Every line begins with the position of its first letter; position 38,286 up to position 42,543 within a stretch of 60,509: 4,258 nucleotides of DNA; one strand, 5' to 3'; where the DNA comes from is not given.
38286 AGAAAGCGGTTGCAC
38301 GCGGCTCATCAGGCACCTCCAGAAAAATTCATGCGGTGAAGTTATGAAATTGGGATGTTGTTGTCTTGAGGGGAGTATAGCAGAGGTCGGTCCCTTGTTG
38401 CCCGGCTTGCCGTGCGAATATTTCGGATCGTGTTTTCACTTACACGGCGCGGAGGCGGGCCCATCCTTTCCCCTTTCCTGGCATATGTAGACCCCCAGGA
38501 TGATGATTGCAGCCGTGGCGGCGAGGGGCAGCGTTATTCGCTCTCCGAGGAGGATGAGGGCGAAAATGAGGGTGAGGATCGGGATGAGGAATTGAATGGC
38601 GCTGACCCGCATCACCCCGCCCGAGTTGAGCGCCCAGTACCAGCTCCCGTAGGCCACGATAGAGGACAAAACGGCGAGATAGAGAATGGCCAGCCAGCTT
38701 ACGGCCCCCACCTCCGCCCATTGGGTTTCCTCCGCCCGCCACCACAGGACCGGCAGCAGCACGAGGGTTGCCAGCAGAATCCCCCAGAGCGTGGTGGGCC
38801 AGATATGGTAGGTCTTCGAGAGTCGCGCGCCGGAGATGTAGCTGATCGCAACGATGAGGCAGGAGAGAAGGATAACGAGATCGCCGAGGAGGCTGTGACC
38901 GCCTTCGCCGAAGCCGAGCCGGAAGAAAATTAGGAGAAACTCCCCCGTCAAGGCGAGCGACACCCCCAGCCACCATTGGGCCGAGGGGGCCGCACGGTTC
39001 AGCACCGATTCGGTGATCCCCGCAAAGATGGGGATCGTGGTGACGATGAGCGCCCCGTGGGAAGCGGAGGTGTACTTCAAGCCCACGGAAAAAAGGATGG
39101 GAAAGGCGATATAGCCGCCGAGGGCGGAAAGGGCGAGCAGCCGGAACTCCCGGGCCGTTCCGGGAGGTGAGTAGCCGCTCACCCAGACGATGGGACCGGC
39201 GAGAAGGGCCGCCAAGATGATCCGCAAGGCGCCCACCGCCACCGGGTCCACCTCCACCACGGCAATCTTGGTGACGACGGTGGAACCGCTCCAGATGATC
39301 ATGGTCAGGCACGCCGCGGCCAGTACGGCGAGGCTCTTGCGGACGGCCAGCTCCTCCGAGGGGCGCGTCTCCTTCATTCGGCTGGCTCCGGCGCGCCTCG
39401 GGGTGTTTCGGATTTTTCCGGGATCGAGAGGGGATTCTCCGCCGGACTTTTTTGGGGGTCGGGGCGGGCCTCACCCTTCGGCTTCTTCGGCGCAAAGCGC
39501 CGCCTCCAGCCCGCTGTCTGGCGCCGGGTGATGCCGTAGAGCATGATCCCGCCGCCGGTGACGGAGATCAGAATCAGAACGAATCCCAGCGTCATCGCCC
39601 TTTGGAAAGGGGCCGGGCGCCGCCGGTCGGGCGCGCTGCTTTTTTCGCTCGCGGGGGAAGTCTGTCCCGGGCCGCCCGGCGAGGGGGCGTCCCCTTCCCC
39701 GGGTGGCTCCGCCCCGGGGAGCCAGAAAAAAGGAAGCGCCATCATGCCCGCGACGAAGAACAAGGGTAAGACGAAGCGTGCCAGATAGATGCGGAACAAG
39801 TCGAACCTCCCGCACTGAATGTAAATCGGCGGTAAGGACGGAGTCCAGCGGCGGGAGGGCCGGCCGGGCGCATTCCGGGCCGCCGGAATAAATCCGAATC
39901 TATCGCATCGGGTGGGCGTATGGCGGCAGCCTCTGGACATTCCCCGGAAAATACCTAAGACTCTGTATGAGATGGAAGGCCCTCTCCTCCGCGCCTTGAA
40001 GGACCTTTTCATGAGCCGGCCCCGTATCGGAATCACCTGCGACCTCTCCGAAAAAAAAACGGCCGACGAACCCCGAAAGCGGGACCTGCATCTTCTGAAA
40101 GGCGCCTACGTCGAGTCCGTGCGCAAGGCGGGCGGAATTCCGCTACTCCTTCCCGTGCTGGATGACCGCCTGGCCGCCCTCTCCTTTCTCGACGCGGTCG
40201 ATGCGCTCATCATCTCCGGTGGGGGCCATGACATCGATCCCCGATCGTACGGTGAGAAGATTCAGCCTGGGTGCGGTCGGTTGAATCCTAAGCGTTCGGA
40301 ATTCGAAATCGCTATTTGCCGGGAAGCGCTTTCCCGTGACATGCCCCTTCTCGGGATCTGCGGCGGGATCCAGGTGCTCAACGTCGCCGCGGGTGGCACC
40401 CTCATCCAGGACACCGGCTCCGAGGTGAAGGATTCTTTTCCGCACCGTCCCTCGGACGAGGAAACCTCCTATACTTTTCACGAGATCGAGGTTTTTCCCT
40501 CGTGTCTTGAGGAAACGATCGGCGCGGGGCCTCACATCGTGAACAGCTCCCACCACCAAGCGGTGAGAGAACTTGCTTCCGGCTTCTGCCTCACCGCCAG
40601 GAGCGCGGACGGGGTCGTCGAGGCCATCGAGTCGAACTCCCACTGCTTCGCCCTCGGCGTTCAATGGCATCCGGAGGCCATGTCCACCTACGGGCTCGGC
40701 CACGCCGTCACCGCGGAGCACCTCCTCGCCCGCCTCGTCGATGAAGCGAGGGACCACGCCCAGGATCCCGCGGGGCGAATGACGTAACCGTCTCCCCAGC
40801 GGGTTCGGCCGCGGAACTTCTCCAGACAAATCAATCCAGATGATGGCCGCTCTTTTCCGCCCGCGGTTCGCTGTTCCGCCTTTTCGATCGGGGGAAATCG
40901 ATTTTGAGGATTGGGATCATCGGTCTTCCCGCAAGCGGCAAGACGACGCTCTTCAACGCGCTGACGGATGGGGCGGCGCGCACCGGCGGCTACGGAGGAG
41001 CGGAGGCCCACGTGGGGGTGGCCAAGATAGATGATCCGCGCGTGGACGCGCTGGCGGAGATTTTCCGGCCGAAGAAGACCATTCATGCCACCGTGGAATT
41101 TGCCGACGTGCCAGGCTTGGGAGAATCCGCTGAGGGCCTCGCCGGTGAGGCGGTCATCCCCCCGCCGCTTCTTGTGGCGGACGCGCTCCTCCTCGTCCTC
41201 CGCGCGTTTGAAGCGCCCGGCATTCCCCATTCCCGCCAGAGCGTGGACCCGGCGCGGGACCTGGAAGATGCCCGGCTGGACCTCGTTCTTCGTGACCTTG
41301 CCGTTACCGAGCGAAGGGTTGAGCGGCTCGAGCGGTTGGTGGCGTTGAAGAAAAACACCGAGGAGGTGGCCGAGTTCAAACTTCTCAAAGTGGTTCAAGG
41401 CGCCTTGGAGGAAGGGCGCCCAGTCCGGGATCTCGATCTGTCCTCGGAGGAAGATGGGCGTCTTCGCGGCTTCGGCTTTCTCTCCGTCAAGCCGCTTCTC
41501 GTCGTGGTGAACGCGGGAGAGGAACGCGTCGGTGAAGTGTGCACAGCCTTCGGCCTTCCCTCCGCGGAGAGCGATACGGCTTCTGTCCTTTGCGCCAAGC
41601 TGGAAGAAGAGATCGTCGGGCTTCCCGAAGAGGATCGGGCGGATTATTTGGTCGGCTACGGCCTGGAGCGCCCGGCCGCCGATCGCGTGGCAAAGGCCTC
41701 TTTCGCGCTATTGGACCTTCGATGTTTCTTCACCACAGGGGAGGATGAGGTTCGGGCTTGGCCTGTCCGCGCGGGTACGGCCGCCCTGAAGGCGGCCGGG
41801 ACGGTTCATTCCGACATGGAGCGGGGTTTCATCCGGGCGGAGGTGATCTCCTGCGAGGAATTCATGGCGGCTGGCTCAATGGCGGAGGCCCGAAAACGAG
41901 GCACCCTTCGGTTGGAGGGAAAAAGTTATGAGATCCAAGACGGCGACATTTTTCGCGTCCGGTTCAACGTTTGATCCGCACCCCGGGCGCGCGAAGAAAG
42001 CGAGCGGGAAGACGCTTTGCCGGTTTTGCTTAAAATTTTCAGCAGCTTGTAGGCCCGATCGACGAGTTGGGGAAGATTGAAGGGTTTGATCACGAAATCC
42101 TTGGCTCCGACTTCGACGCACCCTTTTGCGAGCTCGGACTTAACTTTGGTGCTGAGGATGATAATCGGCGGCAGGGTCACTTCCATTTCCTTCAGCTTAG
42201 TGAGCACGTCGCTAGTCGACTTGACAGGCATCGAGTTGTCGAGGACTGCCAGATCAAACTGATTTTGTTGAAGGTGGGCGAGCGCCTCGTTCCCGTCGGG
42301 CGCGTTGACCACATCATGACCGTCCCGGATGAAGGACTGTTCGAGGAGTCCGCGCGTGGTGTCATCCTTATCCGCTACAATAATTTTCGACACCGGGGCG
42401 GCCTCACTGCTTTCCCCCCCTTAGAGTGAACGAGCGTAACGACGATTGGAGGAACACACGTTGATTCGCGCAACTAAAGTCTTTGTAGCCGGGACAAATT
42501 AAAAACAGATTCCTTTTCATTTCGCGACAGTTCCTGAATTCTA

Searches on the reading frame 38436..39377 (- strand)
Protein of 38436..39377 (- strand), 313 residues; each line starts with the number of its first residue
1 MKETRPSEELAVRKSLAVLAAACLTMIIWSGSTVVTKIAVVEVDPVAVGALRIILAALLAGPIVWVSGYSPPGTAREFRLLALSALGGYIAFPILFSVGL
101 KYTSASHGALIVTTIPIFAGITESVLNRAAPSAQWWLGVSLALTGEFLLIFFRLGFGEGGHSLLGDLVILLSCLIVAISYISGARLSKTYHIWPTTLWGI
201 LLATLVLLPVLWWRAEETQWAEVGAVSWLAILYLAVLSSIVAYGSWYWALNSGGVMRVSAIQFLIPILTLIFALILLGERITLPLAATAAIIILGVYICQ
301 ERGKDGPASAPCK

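Call 9: search_protein_families(library=pfam, proteins=[window:38436-39377:-], max_evalue=0.001)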
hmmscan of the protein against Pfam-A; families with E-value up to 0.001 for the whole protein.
window:38436-39377:- (313 aa): 2 families
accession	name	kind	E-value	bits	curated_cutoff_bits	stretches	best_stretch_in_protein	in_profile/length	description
PF00892.27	EamA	-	3.1e-43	147.8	28.2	2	164-298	2-132/135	EamA-like transporter family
PF03151.22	TPT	-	0.00054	19.9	30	1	194-299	31-135/291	Triose-phosphate Transporter family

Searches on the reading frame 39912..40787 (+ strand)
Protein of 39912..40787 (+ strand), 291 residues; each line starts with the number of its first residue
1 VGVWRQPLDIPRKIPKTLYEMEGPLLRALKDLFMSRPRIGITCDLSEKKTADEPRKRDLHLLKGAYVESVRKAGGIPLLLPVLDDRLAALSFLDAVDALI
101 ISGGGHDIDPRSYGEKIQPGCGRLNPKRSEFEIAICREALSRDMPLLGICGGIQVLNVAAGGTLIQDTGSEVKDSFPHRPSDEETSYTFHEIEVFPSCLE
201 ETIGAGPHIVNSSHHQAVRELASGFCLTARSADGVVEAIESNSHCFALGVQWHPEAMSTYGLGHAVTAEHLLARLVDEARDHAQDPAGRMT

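Call 9: search_protein_families(library=pfam, proteins=[window:39912-40787:+], max_evalue=0.001)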
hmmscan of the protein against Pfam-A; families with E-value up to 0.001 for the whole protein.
window:39912-40787:+ (291 aa): 2 families
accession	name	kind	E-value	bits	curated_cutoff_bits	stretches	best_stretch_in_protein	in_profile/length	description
PF07722.19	Peptidase_C26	-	1.4e-58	198.7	20.5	1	38-255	2-219/219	Peptidase C26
PF00117.34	GATase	-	1.1e-16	61.5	22.8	1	125-259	54-176/190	Glutamine amidotransferase class-I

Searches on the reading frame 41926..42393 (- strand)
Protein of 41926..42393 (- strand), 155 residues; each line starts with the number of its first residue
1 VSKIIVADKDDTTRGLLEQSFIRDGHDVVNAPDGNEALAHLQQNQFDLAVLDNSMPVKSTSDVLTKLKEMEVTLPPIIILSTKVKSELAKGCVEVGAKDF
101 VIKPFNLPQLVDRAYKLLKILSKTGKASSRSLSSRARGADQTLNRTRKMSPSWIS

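Call 9: search_protein_families(library=pfam, proteins=[window:41926-42393:-], max_evalue=0.001)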
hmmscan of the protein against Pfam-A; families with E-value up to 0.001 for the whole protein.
window:41926-42393:- (155 aa): 1 family
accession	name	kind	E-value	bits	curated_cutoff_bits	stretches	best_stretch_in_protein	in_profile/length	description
PF00072.30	Response_reg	-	3.6e-20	72.6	30.2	1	4-113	1-109/111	Response regulator receiver domain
